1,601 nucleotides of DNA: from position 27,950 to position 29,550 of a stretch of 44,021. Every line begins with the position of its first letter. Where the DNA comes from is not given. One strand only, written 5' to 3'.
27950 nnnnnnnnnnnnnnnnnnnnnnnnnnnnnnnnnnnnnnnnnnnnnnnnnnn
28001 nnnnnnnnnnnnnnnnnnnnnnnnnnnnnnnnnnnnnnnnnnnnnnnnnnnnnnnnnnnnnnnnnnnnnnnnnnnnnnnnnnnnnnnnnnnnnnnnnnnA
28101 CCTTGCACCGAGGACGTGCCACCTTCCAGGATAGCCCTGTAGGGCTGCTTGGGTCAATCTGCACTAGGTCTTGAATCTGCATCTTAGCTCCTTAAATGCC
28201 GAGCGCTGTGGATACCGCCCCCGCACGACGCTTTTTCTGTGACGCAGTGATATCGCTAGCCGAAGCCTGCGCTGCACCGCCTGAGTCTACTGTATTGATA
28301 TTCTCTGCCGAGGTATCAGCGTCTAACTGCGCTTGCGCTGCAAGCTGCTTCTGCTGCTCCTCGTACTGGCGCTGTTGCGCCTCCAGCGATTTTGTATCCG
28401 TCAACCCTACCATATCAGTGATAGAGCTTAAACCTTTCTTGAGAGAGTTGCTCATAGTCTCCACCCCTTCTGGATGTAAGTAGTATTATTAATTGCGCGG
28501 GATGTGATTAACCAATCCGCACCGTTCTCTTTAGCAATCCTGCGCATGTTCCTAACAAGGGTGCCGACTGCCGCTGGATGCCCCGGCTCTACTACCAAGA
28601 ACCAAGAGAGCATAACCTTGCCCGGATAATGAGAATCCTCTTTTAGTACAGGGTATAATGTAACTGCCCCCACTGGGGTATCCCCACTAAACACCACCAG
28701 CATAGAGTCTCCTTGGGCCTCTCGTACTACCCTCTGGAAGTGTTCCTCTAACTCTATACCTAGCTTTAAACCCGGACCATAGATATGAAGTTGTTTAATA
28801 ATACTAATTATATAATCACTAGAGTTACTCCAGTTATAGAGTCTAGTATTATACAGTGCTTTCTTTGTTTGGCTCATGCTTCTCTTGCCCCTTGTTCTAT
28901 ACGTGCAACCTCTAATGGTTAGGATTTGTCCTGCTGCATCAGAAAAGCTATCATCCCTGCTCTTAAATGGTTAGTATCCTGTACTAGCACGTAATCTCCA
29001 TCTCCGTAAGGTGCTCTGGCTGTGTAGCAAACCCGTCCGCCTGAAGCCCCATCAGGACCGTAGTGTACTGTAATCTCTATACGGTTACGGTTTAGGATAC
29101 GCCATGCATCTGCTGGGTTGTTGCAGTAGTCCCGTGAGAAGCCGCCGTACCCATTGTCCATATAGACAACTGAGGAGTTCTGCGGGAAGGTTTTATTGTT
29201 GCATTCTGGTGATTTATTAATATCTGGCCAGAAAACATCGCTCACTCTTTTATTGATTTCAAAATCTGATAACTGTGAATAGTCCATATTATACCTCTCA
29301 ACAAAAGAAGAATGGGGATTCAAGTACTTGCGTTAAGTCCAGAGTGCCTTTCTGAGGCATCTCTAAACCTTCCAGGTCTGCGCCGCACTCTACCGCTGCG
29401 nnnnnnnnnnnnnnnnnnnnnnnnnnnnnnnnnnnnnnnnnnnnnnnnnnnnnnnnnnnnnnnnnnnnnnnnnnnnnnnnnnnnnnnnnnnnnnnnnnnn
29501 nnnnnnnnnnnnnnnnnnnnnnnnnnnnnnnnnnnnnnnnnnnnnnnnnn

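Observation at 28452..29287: AT-rich two-gene islet between RNAP and the portal-proximal genes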

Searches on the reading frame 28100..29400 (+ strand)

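Call 86: search_protein_families(library=pfam, proteins=[L001:4760-5008:-, L003:4767-5414:-], max_evalue=0.01)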
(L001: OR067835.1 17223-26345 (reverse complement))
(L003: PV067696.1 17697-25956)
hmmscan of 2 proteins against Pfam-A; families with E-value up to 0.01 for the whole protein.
L001:4760-5008:- (82 aa): 2 families
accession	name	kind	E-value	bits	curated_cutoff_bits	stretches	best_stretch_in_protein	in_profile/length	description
PF12961.13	DUF3850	-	7.2e-18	65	22.9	1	7-81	1-77/77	Domain of unknown function (DUF3850)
PF04266.20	ASCH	-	0.00054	21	21.2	1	15-59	6-53/103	ASCH domain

L003:4767-5414:- (215 aa): 1 family
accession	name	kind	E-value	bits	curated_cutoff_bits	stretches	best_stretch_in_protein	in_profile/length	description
PF13392.12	HNH_3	-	2.5e-11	43.5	24.8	1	118-159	2-45/46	HNH endonuclease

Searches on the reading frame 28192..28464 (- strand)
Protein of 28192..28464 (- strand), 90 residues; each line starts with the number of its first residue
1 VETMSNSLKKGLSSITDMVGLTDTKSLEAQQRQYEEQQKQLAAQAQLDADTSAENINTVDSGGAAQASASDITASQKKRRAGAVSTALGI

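Call 5: search_protein_families(library=pfam, proteins=[window:28192-28464:-], max_evalue=1)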
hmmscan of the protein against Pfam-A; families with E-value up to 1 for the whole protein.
window:28192-28464:- (90 aa): 0 families

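Call 6: search_protein_families(library=phrogs, proteins=[window:28192-28464:-], max_evalue=0.01)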
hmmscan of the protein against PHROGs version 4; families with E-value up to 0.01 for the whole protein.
window:28192-28464:- (90 aa): 4 families
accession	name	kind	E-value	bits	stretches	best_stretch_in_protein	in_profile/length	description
phrog_3112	-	head and packaging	5.9e-23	82.8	1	9-90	21-104/104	virion structural protein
phrog_35536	-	head and packaging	1e-08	36.3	1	10-90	9-85/87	virion structural protein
phrog_4893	-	unknown function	0.00069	21.4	1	9-90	15-91/94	-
phrog_2086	-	unknown function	0.0033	18.5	1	3-74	59-131/156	-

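Call 33: search_protein_families(library=padloc, proteins=[window:28192-28464:-], max_evalue=1)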
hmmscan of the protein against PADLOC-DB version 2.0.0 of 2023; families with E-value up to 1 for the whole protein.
window:28192-28464:- (90 aa): 0 families

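Call 34: search_protein_families(library=ncbifam, proteins=[window:28192-28464:-], max_evalue=1)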
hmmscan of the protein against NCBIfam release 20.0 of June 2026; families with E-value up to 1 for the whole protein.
window:28192-28464:- (90 aa): 1 family
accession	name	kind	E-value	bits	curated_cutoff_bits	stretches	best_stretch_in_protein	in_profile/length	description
NF047408.1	SA0632_fam_LP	equivalog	0.043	13.5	70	1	23-46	30-53/68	SA0632 family lipoprotein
